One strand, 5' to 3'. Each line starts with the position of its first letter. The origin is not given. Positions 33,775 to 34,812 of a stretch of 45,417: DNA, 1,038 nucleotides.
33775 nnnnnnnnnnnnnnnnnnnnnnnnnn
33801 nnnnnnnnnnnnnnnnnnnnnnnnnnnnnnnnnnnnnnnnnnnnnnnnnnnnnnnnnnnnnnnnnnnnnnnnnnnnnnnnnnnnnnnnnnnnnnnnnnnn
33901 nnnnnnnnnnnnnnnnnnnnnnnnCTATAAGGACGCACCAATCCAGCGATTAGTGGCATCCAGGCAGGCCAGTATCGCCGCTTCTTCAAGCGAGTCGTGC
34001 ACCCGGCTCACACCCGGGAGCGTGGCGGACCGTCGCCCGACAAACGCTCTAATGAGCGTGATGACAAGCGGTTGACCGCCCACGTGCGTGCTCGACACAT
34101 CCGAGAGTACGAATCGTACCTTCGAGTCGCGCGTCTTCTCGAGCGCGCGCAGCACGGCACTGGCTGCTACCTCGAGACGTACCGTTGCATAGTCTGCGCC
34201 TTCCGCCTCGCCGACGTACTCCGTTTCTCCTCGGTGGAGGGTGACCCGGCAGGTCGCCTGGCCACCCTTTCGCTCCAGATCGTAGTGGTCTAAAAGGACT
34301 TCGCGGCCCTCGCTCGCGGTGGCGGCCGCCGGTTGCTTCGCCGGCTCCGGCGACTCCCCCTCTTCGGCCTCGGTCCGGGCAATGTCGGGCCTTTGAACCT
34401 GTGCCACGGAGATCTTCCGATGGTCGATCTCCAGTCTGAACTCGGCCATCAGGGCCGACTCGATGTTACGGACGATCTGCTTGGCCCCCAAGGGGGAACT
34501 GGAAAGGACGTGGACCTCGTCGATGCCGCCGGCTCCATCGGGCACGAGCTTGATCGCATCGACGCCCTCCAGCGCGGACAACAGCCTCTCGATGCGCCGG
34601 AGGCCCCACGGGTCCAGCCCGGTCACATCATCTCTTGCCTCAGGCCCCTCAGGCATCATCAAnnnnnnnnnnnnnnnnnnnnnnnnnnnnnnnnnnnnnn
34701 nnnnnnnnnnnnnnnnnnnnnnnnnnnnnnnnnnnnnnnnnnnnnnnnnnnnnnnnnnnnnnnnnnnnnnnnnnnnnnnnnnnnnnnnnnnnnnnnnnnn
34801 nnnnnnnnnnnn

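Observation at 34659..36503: Diguanylate cyclase fused to ferredoxin, an H-cluster-less [FeFe]-hydrogenase-like domain and an extra Fe-S domain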

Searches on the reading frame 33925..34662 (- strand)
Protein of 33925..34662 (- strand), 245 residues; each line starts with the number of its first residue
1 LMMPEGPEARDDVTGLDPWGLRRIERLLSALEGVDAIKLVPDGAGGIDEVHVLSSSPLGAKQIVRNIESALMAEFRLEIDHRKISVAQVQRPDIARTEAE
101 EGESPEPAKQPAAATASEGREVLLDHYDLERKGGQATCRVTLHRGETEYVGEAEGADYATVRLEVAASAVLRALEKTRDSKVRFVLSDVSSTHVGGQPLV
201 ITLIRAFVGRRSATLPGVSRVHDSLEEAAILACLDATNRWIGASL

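Call 3: search_protein_families(library=pfam, proteins=[window:33925-34662:-], max_evalue=0.1)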
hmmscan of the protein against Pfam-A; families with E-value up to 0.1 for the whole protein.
window:33925-34662:- (245 aa): 0 families

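Call 4: search_protein_families(library=ncbifam, proteins=[window:33925-34662:-], max_evalue=0.1)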
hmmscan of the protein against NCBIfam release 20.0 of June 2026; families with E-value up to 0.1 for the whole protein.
window:33925-34662:- (245 aa): 0 families

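Call 18: find_homologous_proteins(query=window:33925-34662:-, max_evalue=0.001)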
Query window:33925-34662:- (245 aa): 4012 proteins with E <= 0.001 among 6449 candidates; the best 120 are listed.
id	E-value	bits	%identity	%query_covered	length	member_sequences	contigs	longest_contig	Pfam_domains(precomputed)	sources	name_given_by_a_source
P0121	1.3e-143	495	95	100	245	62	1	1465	-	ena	-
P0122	7.9e-114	397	78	99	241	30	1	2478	-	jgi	-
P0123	2.0e-113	396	77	99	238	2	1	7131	-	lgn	-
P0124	3.3e-113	395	78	99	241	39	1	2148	-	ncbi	-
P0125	5.0e-113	395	79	99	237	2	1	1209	-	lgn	-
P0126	2.1e-112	393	78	99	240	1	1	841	-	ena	-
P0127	4.2e-112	392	77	99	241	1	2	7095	-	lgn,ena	-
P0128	1.4e-111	390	78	99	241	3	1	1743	-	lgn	-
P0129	3.5e-111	389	76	99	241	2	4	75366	-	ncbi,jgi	jgi:hypothetical protein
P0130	4.4e-111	388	76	100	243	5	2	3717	-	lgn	-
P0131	1.6e-110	386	75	99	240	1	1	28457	-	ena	-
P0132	1.1e-109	384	76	99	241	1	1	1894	-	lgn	-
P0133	5.5e-107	375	77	99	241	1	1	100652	-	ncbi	-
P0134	5.8e-107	375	76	99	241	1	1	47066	-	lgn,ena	-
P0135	2.6e-101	356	75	96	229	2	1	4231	-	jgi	jgi:hypothetical protein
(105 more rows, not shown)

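Call 62: search_solved_structures(query=A7, max_evalue=10, show_alignments=3)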
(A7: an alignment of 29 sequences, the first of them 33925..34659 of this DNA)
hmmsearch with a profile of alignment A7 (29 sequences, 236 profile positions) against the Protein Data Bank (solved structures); distinct sequences matched with E-value up to 10: 0.

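Call 63: search_protein_families(library=pfam, alignment_id=A7, max_evalue=1)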
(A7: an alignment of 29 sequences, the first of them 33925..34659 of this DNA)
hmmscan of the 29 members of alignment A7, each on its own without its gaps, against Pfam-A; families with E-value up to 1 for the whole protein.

A. member 1, window:33925-34659:- (244 aa): 0 families

B. families by the number of members that match (of 29 scanned): 10 families
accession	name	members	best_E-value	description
PF08502.15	LeuA_dimer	3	0.0027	LeuA allosteric (dimerisation) domain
PF19719.4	DUF6213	1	0.048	Family of unknown function (DUF6213)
PF13456.12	RVT_3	1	0.052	Reverse transcriptase-like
PF03544.19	TonB_C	1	0.057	Gram-negative bacterial TonB protein C-terminal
PF20415.3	DUF6699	1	0.058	Family of unknown function (DUF6699)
PF14155.11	DUF4307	1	0.06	Domain of unknown function (DUF4307)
PF13466.11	STAS_2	1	0.071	STAS domain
PF12613.13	FliC_D2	1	0.099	Flagellin, D2 domain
PF11367.14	Tail_completion_gp17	1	0.1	Tail completion protein gp17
PF19083.5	DUF5774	1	0.11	Family of unknown function (DUF5774)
